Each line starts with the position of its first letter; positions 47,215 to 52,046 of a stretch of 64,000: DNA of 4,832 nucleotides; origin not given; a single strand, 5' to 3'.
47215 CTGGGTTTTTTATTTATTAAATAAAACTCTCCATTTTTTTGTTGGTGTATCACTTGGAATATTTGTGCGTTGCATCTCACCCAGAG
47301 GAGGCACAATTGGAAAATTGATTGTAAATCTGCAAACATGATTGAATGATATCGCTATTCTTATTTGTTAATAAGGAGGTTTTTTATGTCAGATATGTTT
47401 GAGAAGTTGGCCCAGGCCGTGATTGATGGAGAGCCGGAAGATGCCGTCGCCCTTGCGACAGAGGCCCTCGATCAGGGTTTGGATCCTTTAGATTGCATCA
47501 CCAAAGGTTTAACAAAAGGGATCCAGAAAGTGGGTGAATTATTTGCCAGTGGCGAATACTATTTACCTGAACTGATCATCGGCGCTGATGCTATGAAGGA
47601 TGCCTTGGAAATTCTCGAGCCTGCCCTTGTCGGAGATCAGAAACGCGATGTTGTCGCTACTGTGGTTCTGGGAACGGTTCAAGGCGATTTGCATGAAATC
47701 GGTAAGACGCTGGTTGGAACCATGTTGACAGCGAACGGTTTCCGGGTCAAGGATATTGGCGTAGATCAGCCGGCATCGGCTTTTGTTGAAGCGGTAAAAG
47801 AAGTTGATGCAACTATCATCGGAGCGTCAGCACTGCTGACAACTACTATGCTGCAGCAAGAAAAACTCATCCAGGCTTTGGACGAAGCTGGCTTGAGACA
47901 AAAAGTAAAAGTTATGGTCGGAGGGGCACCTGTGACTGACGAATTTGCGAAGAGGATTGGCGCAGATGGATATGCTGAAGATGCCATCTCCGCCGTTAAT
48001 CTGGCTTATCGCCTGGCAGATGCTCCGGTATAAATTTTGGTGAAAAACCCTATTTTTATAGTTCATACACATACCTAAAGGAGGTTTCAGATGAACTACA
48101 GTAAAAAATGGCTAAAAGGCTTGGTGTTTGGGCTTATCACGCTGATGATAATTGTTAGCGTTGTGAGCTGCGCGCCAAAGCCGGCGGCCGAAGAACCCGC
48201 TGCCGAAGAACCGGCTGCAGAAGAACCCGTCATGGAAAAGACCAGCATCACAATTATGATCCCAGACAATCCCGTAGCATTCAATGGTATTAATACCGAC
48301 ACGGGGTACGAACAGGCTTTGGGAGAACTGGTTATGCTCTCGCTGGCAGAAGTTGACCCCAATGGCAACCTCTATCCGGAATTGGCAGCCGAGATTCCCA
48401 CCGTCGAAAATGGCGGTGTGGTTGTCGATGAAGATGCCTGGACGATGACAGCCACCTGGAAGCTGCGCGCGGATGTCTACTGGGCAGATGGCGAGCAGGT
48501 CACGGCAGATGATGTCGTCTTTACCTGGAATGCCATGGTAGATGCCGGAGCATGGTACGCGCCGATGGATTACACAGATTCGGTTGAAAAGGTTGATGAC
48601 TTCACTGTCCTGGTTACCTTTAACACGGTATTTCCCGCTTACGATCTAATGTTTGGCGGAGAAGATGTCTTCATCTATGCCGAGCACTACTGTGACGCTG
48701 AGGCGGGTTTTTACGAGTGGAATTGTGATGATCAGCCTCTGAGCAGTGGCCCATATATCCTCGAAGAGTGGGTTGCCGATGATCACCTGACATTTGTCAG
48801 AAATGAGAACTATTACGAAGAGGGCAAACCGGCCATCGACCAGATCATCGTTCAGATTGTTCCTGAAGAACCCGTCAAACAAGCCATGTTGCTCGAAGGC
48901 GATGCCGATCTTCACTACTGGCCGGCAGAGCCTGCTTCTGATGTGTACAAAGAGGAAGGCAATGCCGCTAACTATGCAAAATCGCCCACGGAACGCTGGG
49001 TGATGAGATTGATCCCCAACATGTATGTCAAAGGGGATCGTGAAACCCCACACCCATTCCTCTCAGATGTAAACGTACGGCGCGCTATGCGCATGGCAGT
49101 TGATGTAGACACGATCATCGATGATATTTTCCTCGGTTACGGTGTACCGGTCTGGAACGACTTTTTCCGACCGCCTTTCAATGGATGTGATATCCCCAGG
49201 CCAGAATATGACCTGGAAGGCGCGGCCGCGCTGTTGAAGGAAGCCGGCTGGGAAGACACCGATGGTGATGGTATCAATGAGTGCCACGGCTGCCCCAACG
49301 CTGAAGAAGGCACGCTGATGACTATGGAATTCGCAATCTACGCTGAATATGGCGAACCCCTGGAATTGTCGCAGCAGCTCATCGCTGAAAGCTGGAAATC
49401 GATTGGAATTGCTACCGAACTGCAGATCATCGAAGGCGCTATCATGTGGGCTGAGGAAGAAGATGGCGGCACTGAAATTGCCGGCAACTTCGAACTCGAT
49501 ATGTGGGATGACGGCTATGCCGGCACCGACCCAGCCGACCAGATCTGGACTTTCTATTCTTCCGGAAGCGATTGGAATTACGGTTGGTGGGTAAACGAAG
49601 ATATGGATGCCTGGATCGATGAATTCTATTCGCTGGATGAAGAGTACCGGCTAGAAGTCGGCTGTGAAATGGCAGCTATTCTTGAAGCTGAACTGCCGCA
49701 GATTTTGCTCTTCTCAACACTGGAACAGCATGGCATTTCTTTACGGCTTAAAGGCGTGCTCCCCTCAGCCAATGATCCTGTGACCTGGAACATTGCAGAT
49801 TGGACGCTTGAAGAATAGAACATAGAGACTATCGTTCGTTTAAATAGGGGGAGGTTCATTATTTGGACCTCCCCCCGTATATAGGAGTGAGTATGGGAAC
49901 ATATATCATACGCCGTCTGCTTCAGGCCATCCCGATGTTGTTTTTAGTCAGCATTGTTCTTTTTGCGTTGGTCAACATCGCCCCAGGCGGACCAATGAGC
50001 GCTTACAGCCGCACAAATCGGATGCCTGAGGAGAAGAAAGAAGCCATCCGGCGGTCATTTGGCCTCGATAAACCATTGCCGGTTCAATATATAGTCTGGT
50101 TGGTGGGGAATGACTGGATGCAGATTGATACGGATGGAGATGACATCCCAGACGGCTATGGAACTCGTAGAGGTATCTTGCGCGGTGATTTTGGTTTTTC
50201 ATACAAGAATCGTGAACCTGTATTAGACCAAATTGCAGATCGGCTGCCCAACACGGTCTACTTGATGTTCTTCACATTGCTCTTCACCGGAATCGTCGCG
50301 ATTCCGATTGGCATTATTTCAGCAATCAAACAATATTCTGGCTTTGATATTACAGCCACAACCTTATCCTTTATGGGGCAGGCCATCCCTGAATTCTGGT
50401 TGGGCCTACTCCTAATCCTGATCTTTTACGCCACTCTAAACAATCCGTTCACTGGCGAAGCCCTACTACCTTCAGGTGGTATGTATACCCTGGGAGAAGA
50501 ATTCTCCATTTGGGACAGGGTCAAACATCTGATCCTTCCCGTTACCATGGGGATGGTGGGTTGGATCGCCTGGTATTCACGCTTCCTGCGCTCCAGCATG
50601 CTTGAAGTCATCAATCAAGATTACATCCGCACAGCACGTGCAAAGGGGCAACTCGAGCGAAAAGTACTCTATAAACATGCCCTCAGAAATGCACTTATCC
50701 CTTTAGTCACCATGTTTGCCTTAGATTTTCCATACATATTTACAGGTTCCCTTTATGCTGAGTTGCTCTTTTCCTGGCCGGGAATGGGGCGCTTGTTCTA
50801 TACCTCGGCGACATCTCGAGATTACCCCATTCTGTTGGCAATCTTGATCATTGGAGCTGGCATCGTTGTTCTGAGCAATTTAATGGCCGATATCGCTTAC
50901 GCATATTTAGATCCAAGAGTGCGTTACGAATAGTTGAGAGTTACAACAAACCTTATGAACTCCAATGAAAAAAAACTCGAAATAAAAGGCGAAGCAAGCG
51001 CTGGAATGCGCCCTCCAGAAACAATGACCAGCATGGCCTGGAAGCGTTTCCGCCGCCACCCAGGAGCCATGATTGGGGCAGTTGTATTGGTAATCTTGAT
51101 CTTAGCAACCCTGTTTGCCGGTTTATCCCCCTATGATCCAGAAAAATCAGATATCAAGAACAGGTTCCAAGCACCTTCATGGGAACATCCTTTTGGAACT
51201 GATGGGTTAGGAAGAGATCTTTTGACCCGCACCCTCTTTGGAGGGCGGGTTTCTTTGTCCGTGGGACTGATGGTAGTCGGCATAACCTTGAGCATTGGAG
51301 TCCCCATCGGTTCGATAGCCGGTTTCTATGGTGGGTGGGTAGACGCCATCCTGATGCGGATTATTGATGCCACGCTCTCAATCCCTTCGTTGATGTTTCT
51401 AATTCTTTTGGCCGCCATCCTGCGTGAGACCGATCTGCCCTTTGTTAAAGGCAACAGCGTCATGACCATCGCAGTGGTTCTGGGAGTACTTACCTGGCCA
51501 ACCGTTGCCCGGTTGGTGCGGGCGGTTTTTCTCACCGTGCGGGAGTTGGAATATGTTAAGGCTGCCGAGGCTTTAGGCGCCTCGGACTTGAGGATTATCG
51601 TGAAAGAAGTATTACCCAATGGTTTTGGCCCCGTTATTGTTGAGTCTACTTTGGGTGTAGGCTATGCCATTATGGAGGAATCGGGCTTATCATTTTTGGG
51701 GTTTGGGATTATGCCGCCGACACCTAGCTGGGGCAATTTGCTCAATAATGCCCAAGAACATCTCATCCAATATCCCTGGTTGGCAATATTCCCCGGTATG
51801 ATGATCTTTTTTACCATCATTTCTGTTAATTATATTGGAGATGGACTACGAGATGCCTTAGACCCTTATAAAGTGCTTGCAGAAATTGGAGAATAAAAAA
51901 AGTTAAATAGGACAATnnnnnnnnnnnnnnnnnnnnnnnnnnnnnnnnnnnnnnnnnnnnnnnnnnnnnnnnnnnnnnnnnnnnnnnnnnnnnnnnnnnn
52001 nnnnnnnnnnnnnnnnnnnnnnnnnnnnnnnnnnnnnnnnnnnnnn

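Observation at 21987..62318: Eight non-pyrrolysine MttB-superfamily paralogs in 40 kb served by a single corrinoid protein, with no methylcorrinoid:THF methyltransferase or reductive activase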

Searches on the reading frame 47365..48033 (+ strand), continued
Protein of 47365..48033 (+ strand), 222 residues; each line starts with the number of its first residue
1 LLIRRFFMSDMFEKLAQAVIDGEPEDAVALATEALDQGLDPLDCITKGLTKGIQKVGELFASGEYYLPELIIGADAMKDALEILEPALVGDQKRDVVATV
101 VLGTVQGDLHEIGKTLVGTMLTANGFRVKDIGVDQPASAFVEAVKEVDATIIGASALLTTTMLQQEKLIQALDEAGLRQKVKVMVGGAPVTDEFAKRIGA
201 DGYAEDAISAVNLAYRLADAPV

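Call 46: search_protein_families(library=ncbifam, proteins=[L147:606-1481:+], max_evalue=1e-10)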
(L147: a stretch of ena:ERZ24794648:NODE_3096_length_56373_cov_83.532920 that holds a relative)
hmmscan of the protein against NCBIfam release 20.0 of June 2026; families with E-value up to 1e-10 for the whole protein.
L147:606-1481:+ (291 aa): 4 families
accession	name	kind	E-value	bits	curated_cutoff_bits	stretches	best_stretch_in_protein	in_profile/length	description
NF005719.0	PRK07535.1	domain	1.1e-93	313.2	259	1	25-289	2-266/268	methyltetrahydrofolate:corrinoid/iron-sulfur protein methyltransferase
TIGR02082.1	metH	equivalog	1.6e-42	145.3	1010.85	1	7-252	326-586/1182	methionine synthase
NF040758.1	CODH_ACS_meth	exception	3e-41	141.5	370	1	25-273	5-254/261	carbon monoxide dehydrogenase/acetyl-CoA synthase methytransferase subunit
NF007024.0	PRK09490.1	equivalog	1.6e-26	92.5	1497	1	11-252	347-603/1234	methionine synthase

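Call 60: search_solved_structures(query=window:47386-48033:+)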
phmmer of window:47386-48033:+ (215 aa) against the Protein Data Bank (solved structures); distinct sequences matched with E-value up to 0.001: 27.
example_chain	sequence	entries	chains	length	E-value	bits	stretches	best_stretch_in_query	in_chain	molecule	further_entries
1y80_A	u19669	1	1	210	2.4e-53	184.2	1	4-210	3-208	Predicted cobalamin binding protein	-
7xcn_M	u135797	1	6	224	2e-50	174.7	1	4-204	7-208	Trimethylamine methyltransferase corrinoid protein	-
3ezx_A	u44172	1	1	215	2.1e-41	145.3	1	3-208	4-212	Monomethylamine corrinoid protein 1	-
4jgi_A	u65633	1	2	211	1.1e-38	136.4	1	33-209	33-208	Putative uncharacterized protein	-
8ssd_A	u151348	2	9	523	4.1e-28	101.9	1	4-210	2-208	Methionine synthase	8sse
9cbp_A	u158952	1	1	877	5.4e-28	101.5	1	4-210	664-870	Methionine synthase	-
8ssc_A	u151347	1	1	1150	9.1e-28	100.8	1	4-210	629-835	Methionine synthase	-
9cbq_A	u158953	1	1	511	9.5e-28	100.7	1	4-208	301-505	Methionine synthase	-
9cbr_A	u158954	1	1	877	1.9e-27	99.8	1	4-210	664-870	Methionine synthase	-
9cbo_A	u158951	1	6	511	3.5e-27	98.9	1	4-208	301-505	Methionine synthase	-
2i2x_B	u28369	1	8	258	1e-26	97.3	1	4-207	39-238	Methyltransferase 1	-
1bmt_A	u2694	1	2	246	8.2e-26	94.4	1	9-185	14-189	METHIONINE SYNTHASE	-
3bul_A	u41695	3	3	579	1.4e-24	90.4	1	10-184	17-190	Methionine synthase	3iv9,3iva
1k7y_A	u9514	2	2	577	1.4e-23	87.1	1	10-184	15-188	methionine synthase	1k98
8g3h_A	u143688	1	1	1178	5.2e-23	85.3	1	6-206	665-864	Methionine synthase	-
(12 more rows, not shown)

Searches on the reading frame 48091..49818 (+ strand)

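Call 4: search_protein_families(library=pfam, proteins=[window:48091-49818:+])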
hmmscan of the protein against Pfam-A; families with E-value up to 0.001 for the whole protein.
window:48091-49818:+ (575 aa): 1 family
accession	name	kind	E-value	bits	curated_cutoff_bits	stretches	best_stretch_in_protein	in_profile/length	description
PF00496.27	SBP_bac_5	-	1.4e-67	228.8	32.4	1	95-493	3-365/368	Bacterial extracellular solute-binding proteins, family 5 Middle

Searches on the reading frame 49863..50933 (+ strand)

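Call 5: search_protein_families(library=pfam, proteins=[window:49863-50933:+])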
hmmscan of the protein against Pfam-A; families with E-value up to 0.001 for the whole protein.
window:49863-50933:+ (356 aa): 2 families
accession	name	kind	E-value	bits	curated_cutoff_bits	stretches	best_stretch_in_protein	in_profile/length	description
PF00528.27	BPD_transp_1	-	2.9e-41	141.7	26.4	1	146-354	1-183/184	Binding-protein-dependent transport system inner membrane component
PF19300.4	BPD_transp_1_N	-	1.4e-15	57.9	23.8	1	12-134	2-113/114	Binding-prot-dependent transport system membrane comp, N-term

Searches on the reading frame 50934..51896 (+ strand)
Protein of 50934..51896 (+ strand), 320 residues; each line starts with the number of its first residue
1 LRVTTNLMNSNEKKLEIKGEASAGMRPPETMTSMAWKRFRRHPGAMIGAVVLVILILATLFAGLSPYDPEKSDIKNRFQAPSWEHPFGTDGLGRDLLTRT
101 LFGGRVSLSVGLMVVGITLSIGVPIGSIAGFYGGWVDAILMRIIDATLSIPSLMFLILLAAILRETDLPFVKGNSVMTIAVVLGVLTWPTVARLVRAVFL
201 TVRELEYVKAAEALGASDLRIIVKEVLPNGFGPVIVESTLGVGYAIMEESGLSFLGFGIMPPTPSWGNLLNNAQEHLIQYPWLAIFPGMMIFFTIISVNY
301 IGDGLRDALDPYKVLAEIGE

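Call 5: search_protein_families(library=pfam, proteins=[window:50934-51896:+])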
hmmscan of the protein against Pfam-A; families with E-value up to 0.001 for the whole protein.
window:50934-51896:+ (320 aa): 2 families
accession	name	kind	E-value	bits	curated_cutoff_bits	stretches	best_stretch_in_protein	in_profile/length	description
PF00528.27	BPD_transp_1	-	7.3e-33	114.3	26.4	1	122-311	1-180/184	Binding-protein-dependent transport system inner membrane component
PF12911.12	OppC_N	-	4.4e-15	55.7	23.9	1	31-81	2-53/53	N-terminal TM domain of oligopeptide transport permease C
